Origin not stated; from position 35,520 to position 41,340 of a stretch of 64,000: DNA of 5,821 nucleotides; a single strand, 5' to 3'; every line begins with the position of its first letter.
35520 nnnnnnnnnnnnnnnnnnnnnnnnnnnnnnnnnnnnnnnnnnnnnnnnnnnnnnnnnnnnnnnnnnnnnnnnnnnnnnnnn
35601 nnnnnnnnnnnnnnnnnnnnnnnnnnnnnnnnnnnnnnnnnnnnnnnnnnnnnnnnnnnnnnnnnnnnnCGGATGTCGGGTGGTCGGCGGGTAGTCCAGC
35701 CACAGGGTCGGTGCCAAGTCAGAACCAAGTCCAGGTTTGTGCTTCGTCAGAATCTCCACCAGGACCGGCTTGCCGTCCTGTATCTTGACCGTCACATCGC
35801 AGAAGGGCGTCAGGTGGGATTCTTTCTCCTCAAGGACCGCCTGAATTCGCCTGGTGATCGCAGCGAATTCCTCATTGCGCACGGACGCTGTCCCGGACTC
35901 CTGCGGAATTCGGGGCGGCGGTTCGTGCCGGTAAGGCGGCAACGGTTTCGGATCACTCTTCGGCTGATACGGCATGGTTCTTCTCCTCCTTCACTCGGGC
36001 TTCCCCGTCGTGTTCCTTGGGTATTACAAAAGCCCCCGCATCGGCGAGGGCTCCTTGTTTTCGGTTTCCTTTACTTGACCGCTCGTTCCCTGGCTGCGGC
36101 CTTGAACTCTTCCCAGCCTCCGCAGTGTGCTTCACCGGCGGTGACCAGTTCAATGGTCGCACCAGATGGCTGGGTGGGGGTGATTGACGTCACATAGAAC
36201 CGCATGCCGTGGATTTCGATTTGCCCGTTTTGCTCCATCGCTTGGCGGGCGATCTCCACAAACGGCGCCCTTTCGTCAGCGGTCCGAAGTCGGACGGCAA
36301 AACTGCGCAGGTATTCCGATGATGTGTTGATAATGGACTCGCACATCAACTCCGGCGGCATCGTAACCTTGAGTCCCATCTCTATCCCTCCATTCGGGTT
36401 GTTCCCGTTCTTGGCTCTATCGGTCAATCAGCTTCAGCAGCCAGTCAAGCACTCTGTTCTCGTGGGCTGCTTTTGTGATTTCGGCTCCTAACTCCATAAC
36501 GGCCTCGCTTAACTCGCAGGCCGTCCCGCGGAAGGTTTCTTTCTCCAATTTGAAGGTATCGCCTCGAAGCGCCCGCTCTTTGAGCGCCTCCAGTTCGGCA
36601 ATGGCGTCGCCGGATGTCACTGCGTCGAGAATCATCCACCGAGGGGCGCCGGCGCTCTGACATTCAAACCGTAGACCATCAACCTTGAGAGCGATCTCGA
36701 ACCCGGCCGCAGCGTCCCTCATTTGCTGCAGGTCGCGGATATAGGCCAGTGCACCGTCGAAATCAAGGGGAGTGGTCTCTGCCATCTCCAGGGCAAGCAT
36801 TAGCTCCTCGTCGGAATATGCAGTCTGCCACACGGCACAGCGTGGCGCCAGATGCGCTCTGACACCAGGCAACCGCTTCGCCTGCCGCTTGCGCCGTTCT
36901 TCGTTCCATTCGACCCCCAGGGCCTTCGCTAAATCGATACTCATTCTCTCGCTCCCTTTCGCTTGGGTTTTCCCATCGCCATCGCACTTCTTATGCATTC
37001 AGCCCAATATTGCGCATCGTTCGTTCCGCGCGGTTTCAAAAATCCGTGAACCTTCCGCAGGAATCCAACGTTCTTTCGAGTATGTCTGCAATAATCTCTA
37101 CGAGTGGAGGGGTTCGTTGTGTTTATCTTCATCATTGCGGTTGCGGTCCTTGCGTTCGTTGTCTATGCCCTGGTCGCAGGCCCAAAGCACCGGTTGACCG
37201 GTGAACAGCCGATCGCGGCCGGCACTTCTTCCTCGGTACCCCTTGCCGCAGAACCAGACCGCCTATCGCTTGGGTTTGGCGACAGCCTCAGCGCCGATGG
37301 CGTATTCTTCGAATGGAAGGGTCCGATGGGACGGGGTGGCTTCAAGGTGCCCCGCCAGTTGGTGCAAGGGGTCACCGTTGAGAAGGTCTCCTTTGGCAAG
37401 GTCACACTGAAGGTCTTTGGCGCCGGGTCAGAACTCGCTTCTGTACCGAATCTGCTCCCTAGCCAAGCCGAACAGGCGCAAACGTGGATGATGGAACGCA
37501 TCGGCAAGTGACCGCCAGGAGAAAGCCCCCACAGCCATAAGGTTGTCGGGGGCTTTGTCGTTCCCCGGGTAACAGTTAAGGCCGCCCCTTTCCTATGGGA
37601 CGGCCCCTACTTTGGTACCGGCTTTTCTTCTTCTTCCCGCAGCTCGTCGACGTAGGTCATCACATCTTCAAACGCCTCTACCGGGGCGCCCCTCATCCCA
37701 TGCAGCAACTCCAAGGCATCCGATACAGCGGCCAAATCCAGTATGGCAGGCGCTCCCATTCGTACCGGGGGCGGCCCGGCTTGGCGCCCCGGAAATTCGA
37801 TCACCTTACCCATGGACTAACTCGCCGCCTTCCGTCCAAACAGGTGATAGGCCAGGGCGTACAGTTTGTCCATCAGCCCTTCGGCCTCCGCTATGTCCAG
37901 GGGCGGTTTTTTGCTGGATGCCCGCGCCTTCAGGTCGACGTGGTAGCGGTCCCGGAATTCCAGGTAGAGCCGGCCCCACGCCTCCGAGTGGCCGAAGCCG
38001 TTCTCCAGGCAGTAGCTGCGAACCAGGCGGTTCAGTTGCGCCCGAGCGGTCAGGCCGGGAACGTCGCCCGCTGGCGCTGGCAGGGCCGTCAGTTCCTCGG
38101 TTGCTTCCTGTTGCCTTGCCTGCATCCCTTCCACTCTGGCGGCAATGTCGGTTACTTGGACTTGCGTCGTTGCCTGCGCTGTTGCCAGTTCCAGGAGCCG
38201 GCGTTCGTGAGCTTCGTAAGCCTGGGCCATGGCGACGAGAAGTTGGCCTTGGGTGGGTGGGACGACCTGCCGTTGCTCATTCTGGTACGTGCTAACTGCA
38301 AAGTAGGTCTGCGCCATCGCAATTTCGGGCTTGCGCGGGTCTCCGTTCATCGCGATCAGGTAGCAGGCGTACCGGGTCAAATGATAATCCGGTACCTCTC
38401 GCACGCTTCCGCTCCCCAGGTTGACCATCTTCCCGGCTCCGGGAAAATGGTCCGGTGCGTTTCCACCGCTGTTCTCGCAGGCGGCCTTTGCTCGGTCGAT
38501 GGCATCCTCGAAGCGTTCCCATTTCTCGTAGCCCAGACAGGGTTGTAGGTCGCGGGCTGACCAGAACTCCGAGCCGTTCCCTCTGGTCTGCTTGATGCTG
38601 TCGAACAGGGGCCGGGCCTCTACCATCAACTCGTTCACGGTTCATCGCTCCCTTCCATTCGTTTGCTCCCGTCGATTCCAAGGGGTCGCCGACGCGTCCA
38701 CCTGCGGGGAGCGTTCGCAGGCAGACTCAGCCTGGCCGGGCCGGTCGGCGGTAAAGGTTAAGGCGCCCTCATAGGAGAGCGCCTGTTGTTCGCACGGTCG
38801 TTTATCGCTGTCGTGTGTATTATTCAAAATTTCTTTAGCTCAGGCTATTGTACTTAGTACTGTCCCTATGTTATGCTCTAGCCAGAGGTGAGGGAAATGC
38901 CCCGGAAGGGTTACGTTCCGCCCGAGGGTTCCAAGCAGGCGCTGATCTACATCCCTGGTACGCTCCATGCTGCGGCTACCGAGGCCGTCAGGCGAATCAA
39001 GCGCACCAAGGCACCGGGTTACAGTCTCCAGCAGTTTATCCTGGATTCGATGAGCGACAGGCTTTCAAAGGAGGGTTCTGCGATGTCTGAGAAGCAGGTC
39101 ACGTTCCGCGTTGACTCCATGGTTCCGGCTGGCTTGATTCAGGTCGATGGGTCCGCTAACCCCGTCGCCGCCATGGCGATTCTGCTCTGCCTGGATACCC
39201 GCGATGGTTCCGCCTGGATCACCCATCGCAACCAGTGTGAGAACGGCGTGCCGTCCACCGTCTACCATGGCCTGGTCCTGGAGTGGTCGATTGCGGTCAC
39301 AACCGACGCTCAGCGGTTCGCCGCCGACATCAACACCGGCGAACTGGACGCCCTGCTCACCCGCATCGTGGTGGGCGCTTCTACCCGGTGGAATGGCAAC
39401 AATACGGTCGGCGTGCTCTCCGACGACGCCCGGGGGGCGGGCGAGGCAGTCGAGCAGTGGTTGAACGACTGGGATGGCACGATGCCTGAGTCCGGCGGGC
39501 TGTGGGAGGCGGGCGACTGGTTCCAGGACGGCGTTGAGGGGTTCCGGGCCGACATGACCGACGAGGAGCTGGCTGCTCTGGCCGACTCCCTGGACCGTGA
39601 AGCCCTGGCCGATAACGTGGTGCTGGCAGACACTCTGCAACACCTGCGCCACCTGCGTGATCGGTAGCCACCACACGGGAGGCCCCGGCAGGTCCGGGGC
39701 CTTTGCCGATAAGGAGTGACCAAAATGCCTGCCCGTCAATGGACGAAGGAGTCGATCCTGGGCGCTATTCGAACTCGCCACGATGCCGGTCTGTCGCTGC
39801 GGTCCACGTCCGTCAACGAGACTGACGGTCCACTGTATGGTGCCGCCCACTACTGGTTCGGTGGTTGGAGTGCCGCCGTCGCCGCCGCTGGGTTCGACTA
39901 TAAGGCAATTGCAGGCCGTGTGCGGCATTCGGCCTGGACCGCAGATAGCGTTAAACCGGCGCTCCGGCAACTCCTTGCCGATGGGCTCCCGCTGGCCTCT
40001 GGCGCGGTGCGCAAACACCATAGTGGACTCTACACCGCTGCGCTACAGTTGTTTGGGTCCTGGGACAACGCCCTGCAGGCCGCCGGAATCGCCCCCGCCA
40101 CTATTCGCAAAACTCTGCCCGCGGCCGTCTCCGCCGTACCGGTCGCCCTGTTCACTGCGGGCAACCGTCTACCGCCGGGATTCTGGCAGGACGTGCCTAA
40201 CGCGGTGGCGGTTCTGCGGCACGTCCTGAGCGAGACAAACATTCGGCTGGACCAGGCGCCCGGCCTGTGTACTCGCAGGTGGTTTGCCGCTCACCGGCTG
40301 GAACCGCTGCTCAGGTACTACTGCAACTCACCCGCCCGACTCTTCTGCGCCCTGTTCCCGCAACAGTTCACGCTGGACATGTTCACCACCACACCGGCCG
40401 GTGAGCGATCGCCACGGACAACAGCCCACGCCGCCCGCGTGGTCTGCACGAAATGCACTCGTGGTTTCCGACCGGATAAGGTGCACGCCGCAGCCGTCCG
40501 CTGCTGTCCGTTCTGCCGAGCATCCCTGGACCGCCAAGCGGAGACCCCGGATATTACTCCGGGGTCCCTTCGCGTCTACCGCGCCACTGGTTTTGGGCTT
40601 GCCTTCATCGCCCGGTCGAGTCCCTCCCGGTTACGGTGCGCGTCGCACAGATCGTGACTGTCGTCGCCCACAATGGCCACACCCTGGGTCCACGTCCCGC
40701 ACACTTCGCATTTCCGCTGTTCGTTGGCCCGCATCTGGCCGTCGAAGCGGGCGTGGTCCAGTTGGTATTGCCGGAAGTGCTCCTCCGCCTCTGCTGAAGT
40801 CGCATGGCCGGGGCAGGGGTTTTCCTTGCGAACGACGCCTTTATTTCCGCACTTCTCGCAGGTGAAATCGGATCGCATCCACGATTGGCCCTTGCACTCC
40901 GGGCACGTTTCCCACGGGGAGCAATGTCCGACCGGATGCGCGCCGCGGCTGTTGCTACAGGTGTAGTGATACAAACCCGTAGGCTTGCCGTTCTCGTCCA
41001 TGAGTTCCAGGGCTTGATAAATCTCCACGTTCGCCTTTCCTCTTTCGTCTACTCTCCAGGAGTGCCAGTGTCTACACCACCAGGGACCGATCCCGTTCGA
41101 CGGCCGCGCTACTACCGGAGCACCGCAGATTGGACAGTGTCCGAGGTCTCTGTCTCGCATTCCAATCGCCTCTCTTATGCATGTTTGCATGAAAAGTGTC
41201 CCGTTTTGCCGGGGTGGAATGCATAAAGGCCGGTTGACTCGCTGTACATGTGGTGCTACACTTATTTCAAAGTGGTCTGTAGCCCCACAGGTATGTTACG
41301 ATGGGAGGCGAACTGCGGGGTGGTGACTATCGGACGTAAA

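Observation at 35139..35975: Second, catalytically degenerate terminase nuclease domain: candidate decoy or packaging modulator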

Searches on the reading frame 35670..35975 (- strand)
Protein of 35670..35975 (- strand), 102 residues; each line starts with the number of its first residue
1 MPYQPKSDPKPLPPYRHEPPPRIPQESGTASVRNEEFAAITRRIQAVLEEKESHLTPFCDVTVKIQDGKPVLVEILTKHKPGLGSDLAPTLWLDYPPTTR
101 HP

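Call 16: search_protein_families(library=pfam, proteins=[window:35670-35975:-], max_evalue=10)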
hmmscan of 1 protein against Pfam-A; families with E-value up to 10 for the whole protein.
window:35670-35975:- (102 aa): 0 families

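Call 34: search_protein_families(library=pfam, proteins=[window:35730-35975:-], max_evalue=10)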
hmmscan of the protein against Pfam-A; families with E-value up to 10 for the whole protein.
window:35730-35975:- (82 aa): 0 families

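Call 62: find_related_loci(query=A4, collection=viral_contigs, flank=8000)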
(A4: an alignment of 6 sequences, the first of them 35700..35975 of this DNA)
Query A4 (92 aa) in viral_contigs; peptide patterns used: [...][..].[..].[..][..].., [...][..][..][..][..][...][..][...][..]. (x = any residue, [..] = any of these).
29 stretches matched a pattern, but none encodes a relative of the query by tblastn (E <= 1e-3).

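Call 64: find_related_loci(query=A4, collection=metagenome_contigs, flank=8000)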
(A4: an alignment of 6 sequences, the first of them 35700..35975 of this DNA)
Query A4 (92 aa) in metagenome_contigs; peptide patterns used: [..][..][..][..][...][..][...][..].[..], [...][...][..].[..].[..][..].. (x = any residue, [..] = any of these).
119 stretches matched a pattern; 2 encode a relative of the query (tblastn E <= 1e-3); 2 distinct loci.
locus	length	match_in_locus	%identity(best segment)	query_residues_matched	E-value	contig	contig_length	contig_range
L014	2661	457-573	64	43-81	1e-12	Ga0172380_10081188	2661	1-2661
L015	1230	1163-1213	76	57-73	1e-6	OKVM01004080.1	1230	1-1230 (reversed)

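Call 97: predict_structure(alignment_id=A4)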
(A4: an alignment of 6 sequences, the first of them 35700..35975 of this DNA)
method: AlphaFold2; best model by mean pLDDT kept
length: 92 residues; sequences in the alignment: 6
mean_pLDDT: 58.9   pTM: 0.29
mean pLDDT of the five models: 58.9, 58.8, 57.2, 56.7, 56.4
residues with pLDDT >= 90: 0; 70-90: 4; 50-70: 70; < 50: 18
segments of 3 or more residues with pLDDT < 50: 31-33, 82-92
pLDDT, mean of each block of 10 residues (from residue 1): 61 67 55 55 68 59 66 58 46 41
secondary structure, 60 per line:
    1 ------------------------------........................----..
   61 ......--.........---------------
elements in order: H31-54 E59-66 E69-77

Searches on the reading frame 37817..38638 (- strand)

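Call 6: search_protein_families(library=pfam, proteins=[window:37817-38638:-], max_evalue=0.01)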
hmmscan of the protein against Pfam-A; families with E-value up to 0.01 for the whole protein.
window:37817-38638:- (273 aa): 2 families
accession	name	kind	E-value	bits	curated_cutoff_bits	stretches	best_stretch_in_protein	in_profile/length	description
PF02498.22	Bro-N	-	8.4e-10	39.6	25.6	1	21-113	8-95/96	BRO family, N-terminal domain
PF04011.17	LemA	-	0.0035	17.6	26.2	1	134-207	19-88/149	LemA family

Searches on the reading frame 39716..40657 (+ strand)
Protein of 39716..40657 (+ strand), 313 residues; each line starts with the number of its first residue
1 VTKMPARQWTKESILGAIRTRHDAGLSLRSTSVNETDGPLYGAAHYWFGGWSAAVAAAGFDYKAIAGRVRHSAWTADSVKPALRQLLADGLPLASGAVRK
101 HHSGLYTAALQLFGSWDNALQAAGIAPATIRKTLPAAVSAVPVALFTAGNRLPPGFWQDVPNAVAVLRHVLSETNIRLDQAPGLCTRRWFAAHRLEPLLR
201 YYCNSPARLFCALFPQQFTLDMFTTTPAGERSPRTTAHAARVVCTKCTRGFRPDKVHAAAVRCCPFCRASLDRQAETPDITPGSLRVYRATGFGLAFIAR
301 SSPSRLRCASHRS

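Call 7: search_protein_families(library=pfam, proteins=[window:39716-40657:+], max_evalue=0.01)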
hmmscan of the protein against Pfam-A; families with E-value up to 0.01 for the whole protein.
window:39716-40657:+ (313 aa): 1 family
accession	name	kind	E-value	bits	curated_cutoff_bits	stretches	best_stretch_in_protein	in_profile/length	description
PF18780.6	HNH_repeat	-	1.5e-08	35.3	26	1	107-125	35-53/54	Homing endonuclease associated repeat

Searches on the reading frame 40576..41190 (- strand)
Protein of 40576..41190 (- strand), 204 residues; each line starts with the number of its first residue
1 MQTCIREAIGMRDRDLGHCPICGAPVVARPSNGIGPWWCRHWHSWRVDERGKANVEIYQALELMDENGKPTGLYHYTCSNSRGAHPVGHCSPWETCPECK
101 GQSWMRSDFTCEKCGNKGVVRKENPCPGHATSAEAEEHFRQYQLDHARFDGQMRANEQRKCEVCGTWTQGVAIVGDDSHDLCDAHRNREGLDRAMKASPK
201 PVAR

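Call 7: search_protein_families(library=pfam, proteins=[window:40576-41190:-], max_evalue=0.01)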
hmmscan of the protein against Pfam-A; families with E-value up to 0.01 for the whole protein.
window:40576-41190:- (204 aa): 1 family
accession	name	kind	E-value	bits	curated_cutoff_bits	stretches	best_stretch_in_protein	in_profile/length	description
PF03119.21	DNA_ligase_ZBD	-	0.01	16.2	25.8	1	18-33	1-15/27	NAD-dependent DNA ligase C4 zinc finger domain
